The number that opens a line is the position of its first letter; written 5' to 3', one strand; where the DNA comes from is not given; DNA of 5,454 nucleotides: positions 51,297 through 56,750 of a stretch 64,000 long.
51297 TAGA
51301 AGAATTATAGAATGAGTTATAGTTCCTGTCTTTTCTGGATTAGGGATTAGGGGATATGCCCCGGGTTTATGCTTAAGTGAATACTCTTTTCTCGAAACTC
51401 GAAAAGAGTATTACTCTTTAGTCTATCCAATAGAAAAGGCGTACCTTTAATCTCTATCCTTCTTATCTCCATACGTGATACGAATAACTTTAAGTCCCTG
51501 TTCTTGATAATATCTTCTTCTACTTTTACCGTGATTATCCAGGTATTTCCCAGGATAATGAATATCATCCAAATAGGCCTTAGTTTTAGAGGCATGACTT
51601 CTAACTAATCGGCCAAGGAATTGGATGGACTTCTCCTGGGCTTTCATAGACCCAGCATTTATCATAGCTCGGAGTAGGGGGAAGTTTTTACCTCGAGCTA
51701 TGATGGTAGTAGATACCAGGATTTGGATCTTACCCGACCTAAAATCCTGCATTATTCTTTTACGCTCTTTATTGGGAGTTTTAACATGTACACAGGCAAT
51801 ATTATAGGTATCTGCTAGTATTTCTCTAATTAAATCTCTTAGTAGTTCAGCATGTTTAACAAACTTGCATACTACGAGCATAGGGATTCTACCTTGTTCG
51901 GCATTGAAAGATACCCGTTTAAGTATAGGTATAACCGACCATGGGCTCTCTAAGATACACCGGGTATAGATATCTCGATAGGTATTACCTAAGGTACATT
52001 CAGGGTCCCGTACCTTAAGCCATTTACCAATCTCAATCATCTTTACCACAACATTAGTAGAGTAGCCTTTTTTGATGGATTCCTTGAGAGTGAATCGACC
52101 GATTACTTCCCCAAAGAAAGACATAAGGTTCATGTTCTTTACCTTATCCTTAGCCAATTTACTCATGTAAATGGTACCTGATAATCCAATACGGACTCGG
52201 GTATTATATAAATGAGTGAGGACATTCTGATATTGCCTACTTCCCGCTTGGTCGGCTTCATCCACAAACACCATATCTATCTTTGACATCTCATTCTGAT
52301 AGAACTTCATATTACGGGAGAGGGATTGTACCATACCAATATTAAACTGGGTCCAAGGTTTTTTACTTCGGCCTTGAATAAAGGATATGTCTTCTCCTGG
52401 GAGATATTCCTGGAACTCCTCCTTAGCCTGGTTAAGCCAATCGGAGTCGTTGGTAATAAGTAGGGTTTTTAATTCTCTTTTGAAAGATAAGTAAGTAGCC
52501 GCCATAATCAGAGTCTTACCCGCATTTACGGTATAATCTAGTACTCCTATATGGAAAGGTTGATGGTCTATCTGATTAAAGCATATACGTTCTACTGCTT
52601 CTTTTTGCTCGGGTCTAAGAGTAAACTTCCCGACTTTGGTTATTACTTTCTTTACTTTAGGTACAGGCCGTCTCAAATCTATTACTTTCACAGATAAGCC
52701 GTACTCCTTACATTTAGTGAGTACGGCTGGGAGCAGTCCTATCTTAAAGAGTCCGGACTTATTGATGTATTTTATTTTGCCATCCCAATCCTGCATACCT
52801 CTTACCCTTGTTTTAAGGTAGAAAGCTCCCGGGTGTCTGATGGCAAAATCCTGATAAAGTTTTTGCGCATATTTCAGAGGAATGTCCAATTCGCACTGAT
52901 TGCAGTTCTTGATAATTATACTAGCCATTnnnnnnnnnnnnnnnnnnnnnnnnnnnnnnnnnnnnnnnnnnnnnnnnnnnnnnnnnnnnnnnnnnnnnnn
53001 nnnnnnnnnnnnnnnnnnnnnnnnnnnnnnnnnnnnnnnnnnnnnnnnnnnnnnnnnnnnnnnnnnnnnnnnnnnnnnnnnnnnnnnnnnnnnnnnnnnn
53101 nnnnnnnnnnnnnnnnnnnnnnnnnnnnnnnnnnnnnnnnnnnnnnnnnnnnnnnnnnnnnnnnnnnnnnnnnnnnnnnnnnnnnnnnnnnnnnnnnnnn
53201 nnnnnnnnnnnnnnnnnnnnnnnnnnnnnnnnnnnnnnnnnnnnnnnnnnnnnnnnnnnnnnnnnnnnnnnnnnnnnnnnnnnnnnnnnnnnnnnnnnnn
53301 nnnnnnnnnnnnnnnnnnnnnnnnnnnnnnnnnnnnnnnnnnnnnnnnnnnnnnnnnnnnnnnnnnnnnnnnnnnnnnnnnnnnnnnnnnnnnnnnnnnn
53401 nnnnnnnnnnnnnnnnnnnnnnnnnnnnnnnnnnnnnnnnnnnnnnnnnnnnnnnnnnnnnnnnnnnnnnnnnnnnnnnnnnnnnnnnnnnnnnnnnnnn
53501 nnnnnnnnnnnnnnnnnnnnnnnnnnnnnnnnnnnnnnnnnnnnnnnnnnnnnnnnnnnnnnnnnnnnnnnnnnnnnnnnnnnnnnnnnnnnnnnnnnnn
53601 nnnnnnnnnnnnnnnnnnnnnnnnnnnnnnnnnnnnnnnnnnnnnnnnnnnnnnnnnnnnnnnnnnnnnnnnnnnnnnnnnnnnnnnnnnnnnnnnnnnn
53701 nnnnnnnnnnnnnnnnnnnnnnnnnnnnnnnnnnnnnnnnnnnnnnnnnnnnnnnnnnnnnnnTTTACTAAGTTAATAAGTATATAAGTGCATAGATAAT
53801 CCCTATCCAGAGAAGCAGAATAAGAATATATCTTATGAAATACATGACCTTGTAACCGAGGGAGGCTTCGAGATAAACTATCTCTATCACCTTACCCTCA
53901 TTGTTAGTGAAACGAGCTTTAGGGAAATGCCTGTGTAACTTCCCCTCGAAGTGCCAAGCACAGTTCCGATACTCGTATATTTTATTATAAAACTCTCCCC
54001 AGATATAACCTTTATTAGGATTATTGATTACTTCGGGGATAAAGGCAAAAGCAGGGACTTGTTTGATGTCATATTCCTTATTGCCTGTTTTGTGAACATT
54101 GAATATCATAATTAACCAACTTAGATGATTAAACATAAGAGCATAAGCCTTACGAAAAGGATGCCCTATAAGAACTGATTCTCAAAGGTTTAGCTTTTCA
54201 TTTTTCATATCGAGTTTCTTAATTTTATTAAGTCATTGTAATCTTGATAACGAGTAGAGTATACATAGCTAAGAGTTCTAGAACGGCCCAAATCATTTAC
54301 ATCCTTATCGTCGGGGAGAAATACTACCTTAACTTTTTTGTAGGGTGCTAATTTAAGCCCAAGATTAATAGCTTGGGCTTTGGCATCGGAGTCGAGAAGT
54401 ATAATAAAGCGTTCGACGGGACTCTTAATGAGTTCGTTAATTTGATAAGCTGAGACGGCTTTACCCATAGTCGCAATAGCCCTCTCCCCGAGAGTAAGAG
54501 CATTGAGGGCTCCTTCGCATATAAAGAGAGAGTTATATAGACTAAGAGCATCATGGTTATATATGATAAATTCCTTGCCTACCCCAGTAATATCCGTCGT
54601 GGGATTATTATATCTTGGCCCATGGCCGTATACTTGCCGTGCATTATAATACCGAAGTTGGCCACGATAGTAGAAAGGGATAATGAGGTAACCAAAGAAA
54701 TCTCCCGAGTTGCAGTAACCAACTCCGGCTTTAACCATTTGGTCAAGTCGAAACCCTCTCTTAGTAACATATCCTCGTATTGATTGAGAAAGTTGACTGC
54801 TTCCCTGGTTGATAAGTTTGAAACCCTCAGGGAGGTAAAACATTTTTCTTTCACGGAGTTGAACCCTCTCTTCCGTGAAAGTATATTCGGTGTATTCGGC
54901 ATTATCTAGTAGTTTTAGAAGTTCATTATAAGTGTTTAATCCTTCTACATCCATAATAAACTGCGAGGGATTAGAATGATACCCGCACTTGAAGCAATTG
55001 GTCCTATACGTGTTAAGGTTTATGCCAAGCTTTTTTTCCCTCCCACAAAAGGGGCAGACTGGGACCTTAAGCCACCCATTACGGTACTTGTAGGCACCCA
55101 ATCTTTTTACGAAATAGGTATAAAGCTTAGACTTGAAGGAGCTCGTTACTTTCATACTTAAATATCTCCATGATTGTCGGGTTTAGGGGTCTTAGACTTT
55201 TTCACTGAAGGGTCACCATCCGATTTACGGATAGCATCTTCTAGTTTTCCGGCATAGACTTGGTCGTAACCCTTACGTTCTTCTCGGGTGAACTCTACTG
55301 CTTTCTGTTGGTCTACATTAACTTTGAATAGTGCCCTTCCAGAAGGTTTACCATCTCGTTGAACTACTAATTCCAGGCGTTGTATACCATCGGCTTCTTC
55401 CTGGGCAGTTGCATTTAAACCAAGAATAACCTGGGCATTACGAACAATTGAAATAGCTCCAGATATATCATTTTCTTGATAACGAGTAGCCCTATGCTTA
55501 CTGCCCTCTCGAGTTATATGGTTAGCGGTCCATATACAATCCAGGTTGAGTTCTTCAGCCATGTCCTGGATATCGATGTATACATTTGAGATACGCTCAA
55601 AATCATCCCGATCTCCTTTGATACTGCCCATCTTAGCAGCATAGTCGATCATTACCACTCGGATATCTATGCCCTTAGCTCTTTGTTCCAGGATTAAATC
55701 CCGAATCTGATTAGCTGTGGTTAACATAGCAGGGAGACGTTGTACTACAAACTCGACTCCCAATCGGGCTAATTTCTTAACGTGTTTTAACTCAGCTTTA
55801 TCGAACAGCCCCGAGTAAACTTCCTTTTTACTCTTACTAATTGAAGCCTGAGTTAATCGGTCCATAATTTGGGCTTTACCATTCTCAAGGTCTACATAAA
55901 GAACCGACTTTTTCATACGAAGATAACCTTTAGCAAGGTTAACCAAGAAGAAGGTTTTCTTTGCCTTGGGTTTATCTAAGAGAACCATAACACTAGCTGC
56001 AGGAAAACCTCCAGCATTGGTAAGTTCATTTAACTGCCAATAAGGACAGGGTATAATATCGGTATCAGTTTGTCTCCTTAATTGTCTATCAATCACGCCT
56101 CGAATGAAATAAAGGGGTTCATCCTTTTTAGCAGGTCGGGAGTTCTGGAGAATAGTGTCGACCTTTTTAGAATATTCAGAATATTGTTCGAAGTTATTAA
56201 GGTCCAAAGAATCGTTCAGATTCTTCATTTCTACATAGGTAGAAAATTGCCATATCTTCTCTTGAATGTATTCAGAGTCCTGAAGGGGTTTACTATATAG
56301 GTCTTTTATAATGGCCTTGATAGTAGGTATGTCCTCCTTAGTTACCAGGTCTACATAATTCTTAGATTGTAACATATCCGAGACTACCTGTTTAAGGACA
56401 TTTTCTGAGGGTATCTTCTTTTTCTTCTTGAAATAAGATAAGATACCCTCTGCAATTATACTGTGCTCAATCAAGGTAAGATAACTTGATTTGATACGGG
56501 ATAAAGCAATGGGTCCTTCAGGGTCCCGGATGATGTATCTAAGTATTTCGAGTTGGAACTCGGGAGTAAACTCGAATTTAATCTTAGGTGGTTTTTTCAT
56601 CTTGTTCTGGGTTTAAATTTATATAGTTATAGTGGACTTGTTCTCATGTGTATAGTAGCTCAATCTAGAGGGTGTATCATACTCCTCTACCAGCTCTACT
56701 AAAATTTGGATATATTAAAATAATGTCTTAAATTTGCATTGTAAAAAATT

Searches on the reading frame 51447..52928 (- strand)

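Call 8: search_protein_families(library=pfam, proteins=[window:51447-52928:-], max_evalue=0.001)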
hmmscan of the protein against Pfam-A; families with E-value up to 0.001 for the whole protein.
window:51447-52928:- (493 aa): 4 families
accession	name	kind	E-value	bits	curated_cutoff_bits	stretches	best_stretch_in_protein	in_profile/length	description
PF04851.21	ResIII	-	4e-19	69.6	22.5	1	101-253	1-162/164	Type III restriction enzyme, res subunit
PF00271.37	Helicase_C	-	1.6e-17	64.2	23.5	1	349-444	17-109/110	Helicase conserved C-terminal domain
PF18766.7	SWI2_SNF2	-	1.1e-07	32.2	26.7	1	108-293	2-188/221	SWI2/SNF2 ATPase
PF00270.35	DEAD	-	8.6e-05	22.8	26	0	133-254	22-161/167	DEAD/DEAH box helicase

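Call 9: search_protein_families(library=phrogs, proteins=[window:51447-52928:-], max_evalue=0.00001)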
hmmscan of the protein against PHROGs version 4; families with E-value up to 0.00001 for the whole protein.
window:51447-52928:- (493 aa): 6 families
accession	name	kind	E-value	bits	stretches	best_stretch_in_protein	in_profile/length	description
phrog_16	-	DNA, RNA and nucleotide metabolism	2.3e-59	202.5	1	51-475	236-613/986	DNA helicase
phrog_9690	-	DNA, RNA and nucleotide metabolism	7.9e-32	111.5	1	201-478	25-296/306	DNA helicase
phrog_62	-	DNA, RNA and nucleotide metabolism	6.7e-13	48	1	95-257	688-853/1881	DNA helicase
phrog_16259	-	DNA, RNA and nucleotide metabolism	4.8e-12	46.8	1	27-257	29-265/330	DNA helicase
phrog_34613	-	unknown function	3e-06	26.7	1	358-425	479-546/666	-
phrog_6819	-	DNA, RNA and nucleotide metabolism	4.9e-06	26.3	1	374-424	260-310/645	Holliday junction branch migration helicase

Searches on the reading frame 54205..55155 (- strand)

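Call 94: search_protein_families(library=phrogs, proteins=[window:54205-55155:-], max_evalue=0.001)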
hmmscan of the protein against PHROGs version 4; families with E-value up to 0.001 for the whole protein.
window:54205-55155:- (316 aa): 2 families
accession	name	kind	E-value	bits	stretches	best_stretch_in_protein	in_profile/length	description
phrog_47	-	DNA, RNA and nucleotide metabolism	3.3e-45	156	1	14-306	33-340/947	DNA primase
phrog_6444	-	DNA, RNA and nucleotide metabolism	6.9e-10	39.3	1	206-292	258-353/577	DNA primase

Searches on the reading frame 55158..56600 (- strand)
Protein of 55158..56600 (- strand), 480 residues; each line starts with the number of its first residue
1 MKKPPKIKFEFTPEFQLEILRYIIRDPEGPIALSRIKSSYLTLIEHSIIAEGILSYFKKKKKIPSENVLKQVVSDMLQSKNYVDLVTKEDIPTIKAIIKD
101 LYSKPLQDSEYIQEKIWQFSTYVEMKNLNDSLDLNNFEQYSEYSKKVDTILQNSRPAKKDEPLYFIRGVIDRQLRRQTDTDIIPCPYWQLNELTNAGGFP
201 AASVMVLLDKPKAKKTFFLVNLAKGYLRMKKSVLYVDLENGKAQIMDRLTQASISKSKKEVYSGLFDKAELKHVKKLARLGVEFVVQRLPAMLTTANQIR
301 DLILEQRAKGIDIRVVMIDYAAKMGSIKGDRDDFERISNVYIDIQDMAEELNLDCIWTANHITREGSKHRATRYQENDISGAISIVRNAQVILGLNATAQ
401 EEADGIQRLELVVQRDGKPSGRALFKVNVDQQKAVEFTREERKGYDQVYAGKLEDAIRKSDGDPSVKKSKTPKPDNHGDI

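Call 8: search_protein_families(library=pfam, proteins=[window:55158-56600:-], max_evalue=0.001)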
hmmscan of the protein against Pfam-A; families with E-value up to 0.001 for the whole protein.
window:55158-56600:- (480 aa): 2 families
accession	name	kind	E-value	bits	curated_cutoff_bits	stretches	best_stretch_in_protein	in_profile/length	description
PF03796.21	DnaB_C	-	4.7e-14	52.8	27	1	187-416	6-236/255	DnaB-like helicase C terminal domain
PF13481.12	AAA_25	-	0.00088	19.4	27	0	179-354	11-183/195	AAA domain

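Call 9: search_protein_families(library=phrogs, proteins=[window:55158-56600:-], max_evalue=0.00001)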
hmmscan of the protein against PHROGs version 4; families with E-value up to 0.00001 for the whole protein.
window:55158-56600:- (480 aa): 3 families
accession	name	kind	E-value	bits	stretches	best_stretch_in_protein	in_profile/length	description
phrog_19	-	DNA, RNA and nucleotide metabolism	1.6e-42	147.2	1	9-448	157-592/621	DnaB-like replicative helicase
phrog_243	-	DNA, RNA and nucleotide metabolism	1.4e-13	51.4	1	183-432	18-259/273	DnaB-like replicative helicase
phrog_239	-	DNA, RNA and nucleotide metabolism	4e-13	50.2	1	180-474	336-632/801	DNA primase/helicase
